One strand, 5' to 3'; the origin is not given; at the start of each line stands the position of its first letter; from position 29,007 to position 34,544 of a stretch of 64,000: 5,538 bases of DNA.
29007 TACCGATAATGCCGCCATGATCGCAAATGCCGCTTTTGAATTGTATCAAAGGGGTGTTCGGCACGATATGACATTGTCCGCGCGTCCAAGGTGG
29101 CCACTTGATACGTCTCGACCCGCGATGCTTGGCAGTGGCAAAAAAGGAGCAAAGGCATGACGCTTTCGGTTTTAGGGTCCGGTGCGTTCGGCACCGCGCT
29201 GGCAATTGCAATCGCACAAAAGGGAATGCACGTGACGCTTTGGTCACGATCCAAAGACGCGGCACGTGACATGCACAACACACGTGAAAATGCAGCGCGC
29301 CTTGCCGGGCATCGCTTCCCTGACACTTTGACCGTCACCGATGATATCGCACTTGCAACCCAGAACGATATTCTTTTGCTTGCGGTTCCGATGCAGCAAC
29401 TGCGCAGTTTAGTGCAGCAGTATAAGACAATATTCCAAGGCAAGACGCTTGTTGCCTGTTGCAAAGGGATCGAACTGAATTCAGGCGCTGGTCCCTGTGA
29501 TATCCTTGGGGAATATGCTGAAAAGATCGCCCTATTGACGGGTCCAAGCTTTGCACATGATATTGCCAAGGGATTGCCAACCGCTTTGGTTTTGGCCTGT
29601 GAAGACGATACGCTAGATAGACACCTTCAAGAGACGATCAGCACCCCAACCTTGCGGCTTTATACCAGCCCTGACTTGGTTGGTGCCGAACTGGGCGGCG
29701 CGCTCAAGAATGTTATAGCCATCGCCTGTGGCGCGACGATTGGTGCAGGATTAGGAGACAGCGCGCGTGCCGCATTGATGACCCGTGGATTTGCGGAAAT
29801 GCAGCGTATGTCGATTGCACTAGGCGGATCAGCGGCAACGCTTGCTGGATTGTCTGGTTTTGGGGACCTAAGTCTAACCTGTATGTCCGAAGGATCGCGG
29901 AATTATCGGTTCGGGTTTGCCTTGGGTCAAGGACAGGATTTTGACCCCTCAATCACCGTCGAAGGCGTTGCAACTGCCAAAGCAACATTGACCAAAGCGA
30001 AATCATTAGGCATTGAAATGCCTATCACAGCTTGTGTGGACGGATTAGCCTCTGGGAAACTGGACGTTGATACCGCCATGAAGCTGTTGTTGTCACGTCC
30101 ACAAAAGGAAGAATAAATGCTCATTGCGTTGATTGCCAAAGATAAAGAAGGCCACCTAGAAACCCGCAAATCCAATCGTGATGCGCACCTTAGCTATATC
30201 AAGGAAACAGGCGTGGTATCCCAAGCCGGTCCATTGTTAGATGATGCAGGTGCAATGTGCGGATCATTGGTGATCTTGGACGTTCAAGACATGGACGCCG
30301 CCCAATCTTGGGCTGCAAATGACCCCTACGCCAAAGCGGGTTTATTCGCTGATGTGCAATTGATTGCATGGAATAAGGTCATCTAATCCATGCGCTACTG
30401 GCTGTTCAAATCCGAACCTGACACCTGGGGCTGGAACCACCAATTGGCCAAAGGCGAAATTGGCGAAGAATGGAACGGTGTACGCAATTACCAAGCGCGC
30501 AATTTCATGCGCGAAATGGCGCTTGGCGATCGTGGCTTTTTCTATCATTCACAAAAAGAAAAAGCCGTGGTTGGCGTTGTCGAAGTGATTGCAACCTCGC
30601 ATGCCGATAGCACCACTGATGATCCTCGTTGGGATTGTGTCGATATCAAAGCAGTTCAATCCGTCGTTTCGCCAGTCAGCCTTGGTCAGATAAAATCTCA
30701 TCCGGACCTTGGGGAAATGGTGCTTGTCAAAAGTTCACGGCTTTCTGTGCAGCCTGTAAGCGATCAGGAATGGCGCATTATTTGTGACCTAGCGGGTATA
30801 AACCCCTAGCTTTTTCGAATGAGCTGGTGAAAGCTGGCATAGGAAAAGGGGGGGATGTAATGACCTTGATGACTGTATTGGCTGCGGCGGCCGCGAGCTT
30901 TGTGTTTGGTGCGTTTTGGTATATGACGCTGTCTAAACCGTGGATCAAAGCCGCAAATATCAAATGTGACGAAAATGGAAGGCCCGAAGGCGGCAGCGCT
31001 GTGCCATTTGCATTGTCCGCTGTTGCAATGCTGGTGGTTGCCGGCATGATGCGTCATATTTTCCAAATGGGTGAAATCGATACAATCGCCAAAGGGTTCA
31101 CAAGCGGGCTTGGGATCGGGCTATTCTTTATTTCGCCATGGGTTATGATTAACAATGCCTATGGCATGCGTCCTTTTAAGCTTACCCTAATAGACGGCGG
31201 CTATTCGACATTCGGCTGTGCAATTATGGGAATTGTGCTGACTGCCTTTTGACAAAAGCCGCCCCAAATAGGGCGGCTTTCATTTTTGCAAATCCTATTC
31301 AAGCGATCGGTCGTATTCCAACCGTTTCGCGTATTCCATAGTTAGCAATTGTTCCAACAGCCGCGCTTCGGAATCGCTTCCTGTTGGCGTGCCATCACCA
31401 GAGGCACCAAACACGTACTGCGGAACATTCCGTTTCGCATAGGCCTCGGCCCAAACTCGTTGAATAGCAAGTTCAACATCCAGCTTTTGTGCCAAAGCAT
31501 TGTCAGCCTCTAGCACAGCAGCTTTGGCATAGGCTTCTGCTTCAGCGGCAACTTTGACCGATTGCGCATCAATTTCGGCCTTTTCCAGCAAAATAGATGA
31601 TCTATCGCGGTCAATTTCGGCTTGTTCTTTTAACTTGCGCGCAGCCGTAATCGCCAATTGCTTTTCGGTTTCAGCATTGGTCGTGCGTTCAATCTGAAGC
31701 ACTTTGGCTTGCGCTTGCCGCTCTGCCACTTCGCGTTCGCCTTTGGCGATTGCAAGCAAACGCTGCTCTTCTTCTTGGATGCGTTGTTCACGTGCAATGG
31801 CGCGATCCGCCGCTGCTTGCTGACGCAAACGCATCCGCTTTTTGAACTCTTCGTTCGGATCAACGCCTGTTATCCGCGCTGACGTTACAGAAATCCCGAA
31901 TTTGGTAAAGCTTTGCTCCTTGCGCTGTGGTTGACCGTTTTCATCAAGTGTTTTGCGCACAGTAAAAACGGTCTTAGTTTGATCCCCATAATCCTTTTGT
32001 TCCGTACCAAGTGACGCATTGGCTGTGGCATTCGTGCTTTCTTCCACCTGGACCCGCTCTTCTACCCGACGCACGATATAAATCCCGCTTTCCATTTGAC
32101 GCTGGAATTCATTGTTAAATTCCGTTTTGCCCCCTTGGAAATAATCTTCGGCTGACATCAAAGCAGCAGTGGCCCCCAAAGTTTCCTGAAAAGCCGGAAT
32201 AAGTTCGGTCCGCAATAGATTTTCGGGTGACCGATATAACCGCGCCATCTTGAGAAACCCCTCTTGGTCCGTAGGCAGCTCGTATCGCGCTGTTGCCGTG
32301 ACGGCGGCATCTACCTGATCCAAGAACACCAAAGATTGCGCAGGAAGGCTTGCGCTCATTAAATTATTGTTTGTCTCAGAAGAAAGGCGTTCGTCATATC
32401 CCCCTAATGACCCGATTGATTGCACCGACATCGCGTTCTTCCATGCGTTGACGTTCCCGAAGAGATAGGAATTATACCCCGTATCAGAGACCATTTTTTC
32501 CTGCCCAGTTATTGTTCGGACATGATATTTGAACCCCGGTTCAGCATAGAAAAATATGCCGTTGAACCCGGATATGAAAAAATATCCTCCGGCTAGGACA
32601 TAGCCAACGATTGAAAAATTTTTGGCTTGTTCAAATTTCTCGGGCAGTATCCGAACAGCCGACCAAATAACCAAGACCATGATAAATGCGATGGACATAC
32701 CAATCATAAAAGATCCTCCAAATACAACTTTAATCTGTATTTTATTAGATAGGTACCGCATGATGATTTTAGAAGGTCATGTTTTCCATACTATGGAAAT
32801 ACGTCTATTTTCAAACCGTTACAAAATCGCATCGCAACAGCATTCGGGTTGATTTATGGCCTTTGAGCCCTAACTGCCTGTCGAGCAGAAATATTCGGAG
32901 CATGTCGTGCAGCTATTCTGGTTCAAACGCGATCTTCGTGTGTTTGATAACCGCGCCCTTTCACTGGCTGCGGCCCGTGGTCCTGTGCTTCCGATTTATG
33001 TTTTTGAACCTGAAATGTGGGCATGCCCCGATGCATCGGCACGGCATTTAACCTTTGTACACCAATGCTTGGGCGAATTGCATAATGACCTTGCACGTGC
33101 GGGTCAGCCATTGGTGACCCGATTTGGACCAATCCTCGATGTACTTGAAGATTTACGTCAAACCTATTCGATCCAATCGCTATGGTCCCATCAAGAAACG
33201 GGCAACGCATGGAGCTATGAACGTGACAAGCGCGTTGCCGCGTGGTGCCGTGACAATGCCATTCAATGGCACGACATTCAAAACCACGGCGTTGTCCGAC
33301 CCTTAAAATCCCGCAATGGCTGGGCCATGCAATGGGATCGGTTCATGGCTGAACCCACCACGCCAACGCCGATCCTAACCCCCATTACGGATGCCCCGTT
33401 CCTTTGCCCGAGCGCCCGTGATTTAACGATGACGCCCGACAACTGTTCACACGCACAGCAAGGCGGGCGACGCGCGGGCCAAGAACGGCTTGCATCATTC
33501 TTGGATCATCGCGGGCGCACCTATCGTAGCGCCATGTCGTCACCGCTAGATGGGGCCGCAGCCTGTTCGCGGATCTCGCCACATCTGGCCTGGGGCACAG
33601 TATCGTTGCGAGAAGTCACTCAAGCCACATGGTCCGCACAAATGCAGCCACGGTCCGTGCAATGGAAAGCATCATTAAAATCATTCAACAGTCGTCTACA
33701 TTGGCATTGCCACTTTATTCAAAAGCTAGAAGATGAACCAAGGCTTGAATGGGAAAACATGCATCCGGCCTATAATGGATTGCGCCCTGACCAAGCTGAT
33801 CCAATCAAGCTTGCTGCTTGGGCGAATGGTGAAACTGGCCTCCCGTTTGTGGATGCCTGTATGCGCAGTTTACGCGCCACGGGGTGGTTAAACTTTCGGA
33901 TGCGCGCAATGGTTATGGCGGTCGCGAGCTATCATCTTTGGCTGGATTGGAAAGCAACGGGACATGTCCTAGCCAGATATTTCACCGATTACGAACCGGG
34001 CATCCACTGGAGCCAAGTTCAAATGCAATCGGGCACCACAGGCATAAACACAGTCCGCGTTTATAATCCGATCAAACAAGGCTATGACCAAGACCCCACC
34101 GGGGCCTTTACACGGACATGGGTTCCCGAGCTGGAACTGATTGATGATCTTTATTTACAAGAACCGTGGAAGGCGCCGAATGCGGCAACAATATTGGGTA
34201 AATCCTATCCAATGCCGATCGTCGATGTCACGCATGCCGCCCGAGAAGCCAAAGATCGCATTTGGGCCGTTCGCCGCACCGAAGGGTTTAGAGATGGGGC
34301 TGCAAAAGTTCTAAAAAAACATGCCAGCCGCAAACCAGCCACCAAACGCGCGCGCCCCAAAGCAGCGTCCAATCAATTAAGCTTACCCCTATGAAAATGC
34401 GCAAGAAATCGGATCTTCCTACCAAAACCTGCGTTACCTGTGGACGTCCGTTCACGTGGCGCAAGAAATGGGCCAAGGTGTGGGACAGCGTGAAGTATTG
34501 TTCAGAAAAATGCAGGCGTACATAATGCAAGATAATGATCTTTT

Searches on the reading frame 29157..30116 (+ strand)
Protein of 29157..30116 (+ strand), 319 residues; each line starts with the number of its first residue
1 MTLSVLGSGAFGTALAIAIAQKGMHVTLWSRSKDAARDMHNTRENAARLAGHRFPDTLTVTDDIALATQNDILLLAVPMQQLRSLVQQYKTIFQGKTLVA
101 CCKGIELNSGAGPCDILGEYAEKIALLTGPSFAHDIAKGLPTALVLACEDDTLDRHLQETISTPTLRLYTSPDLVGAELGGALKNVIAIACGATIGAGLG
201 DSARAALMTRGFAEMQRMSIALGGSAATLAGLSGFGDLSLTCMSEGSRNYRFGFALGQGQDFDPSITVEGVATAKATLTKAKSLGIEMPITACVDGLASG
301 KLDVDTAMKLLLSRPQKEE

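Call 62: search_protein_families(library=pfam, proteins=[window:29157-30116:+], max_evalue=0.001)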
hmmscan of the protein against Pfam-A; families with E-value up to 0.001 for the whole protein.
window:29157-30116:+ (319 aa): 8 families
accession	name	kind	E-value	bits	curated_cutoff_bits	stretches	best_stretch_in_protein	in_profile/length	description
PF07479.19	NAD_Gly3P_dh_C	-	1.4e-42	145.7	25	1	173-308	1-141/142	NAD-dependent glycerol-3-phosphate dehydrogenase C-terminus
PF01210.29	NAD_Gly3P_dh_N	-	5.2e-37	127.7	23.1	1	4-152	3-156/158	NAD-dependent glycerol-3-phosphate dehydrogenase N-terminus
PF20618.3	GPD_NAD_C_bact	-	1.9e-16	60.8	27.6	1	233-292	1-64/66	Bacterial GPD, NAD-dependent C-terminal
PF03807.23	F420_oxidored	-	1.6e-08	35.4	21.6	1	3-101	2-91/94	NADP oxidoreductase coenzyme F420-dependent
PF02558.23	ApbA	-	3.4e-08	33.7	22.2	1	5-102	3-99/150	Ketopantoate reductase PanE/ApbA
PF10727.15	Rossmann-like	-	6e-06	26.5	23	1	4-123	18-122/131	Rossmann-like domain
PF02737.24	3HCDH_N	-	0.0004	20.8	22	1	3-46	2-46/180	3-hydroxyacyl-CoA dehydrogenase, NAD binding domain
PF03446.21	NAD_binding_2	-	0.00071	20.1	21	0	3-90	2-77/161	NAD binding domain of 6-phosphogluconate dehydrogenase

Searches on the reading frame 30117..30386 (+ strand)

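Call 62: search_protein_families(library=pfam, proteins=[window:30117-30386:+], max_evalue=0.001)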
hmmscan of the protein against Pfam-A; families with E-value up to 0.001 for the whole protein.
window:30117-30386:+ (89 aa): 1 family
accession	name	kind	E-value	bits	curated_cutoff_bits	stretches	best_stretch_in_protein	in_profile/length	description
PF03795.20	YCII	-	2.6e-21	76.3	24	1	1-86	1-95/95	YCII-related domain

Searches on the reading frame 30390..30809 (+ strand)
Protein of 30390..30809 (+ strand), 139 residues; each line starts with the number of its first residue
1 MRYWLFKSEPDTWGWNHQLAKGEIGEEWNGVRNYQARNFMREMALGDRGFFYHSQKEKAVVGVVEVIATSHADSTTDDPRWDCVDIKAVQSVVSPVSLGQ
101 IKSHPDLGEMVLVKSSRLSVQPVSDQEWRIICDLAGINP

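Call 62: search_protein_families(library=pfam, proteins=[window:30390-30809:+], max_evalue=0.001)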
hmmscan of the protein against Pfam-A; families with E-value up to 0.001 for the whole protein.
window:30390-30809:+ (139 aa): 1 family
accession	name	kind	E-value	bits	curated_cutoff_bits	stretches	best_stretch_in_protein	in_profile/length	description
PF01878.24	EVE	-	2.1e-46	158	23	1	2-133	1-144/145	EVE domain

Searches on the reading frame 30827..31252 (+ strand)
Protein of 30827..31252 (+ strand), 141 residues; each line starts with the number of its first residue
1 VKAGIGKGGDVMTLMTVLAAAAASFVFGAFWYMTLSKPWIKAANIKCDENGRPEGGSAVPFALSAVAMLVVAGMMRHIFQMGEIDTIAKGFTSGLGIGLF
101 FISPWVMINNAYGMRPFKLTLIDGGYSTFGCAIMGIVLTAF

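Call 62: search_protein_families(library=pfam, proteins=[window:30827-31252:+], max_evalue=0.001)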
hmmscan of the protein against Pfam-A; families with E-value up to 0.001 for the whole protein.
window:30827-31252:+ (141 aa): 1 family
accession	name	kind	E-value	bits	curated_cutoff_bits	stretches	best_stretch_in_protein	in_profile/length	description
PF08570.15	DUF1761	-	7.7e-25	88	31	1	16-139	2-123/123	Protein of unknown function (DUF1761)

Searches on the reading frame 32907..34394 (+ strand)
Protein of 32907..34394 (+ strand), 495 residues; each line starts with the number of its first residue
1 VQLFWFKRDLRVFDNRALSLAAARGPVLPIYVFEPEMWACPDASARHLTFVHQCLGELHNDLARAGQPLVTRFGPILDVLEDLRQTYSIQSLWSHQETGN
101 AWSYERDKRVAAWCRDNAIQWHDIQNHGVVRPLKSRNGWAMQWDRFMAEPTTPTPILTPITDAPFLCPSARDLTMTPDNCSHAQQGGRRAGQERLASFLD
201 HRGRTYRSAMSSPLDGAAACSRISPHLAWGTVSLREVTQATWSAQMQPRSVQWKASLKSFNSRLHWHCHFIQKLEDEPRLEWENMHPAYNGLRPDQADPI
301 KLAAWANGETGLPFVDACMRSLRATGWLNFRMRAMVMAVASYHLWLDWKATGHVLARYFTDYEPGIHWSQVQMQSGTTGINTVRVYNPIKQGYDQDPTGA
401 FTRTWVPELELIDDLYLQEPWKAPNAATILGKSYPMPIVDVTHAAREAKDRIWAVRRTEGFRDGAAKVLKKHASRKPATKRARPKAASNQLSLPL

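Call 3: search_protein_families(library=pfam, proteins=[window:32907-34394:+], max_evalue=1)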
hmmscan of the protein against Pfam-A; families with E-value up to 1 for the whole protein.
window:32907-34394:+ (495 aa): 2 families
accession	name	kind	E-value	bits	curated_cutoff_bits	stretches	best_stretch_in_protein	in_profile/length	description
PF03441.19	FAD_binding_7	-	6.3e-61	205.8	27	1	261-453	2-202/203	FAD binding domain of DNA photolyase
PF00875.24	DNA_photolyase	-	2.1e-25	90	26.6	1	3-133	2-132/164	DNA photolyase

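Call 4: search_protein_families(library=ncbifam, proteins=[window:32907-34394:+], max_evalue=1)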
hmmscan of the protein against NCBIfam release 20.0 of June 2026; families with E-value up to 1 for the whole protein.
window:32907-34394:+ (495 aa): 5 families
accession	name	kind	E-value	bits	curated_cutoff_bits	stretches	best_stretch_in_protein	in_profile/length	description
TIGR02765.1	crypto_DASH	subfamily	2e-42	145.6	317.05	2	161-409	182-431/431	DASH family cryptochrome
TIGR03556.1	photolyase_8HDF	exception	2.7e-42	145.2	884.6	2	167-451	188-467/471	deoxyribodipyrimidine photo-lyase, 8-HDF type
NF007955.0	PRK10674.1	equivalog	3.3e-40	138.4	506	2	187-448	204-461/472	deoxyribodipyrimidine photo-lyase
TIGR02766.1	crypt_chrom_pln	subfamily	3.5e-37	128.3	603.85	1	3-448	3-475/480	cryptochrome photoreceptor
TIGR00591.1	phr2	superfamily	2e-10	40.6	550.05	2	183-251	220-287/453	deoxyribodipyrimidine photo-lyase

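Call 34: search_solved_structures(query=window:32907-34394:+, max_evalue=0.00001, show_alignments=2)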
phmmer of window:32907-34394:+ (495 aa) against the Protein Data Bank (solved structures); distinct sequences matched with E-value up to 0.00001: 45.
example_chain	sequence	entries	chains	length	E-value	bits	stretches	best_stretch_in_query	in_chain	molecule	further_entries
4u63_A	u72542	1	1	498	3.8e-36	128.1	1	3-458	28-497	DNA photolyase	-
8p4x_A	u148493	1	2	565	5.9e-34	120.9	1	2-448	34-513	Putative light-receptive cryptochrome (Fragment)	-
1dnp_A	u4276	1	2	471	9.2e-32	113.7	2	195-444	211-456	DNA PHOTOLYASE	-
2e0i_A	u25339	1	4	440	2.9e-31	112.1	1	3-439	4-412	432aa long hypothetical deoxyribodipyrimidine photolyase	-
1owl_A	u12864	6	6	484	7.2e-31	110.7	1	3-440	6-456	Deoxyribodipyrimidine photolyase | PHOTOLYASE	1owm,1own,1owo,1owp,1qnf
1tez_A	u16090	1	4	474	7.4e-31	110.7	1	3-440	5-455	Deoxyribodipyrimidine photo-lyase type I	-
6kii_A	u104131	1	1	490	1.4e-30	109.7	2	150-453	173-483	Deoxyribopyrimidine photolyase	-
3cvx_A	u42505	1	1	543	2.1e-29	105.9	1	147-447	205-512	RE11660p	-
3cvw_A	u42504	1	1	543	3.1e-29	105.3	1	147-447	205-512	RE11660p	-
2wb2_A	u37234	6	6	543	3.1e-29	105.3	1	147-447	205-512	PHOTOLYASE | RE11660P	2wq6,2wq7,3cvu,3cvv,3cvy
8c1u_A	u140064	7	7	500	3.2e-29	105.3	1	147-442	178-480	Cryptochrome-1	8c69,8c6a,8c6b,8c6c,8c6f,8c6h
7azt_A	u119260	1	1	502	3.3e-29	105.3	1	147-442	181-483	RE11660p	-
7ayv_A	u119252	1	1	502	3.5e-29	105.2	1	147-441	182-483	RE11660p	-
1u3c_A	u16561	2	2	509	4.3e-29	104.9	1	3-455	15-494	Cryptochrome 1 apoprotein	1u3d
6x24_A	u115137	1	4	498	3e-28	102.1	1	3-449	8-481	Cryptochrome-2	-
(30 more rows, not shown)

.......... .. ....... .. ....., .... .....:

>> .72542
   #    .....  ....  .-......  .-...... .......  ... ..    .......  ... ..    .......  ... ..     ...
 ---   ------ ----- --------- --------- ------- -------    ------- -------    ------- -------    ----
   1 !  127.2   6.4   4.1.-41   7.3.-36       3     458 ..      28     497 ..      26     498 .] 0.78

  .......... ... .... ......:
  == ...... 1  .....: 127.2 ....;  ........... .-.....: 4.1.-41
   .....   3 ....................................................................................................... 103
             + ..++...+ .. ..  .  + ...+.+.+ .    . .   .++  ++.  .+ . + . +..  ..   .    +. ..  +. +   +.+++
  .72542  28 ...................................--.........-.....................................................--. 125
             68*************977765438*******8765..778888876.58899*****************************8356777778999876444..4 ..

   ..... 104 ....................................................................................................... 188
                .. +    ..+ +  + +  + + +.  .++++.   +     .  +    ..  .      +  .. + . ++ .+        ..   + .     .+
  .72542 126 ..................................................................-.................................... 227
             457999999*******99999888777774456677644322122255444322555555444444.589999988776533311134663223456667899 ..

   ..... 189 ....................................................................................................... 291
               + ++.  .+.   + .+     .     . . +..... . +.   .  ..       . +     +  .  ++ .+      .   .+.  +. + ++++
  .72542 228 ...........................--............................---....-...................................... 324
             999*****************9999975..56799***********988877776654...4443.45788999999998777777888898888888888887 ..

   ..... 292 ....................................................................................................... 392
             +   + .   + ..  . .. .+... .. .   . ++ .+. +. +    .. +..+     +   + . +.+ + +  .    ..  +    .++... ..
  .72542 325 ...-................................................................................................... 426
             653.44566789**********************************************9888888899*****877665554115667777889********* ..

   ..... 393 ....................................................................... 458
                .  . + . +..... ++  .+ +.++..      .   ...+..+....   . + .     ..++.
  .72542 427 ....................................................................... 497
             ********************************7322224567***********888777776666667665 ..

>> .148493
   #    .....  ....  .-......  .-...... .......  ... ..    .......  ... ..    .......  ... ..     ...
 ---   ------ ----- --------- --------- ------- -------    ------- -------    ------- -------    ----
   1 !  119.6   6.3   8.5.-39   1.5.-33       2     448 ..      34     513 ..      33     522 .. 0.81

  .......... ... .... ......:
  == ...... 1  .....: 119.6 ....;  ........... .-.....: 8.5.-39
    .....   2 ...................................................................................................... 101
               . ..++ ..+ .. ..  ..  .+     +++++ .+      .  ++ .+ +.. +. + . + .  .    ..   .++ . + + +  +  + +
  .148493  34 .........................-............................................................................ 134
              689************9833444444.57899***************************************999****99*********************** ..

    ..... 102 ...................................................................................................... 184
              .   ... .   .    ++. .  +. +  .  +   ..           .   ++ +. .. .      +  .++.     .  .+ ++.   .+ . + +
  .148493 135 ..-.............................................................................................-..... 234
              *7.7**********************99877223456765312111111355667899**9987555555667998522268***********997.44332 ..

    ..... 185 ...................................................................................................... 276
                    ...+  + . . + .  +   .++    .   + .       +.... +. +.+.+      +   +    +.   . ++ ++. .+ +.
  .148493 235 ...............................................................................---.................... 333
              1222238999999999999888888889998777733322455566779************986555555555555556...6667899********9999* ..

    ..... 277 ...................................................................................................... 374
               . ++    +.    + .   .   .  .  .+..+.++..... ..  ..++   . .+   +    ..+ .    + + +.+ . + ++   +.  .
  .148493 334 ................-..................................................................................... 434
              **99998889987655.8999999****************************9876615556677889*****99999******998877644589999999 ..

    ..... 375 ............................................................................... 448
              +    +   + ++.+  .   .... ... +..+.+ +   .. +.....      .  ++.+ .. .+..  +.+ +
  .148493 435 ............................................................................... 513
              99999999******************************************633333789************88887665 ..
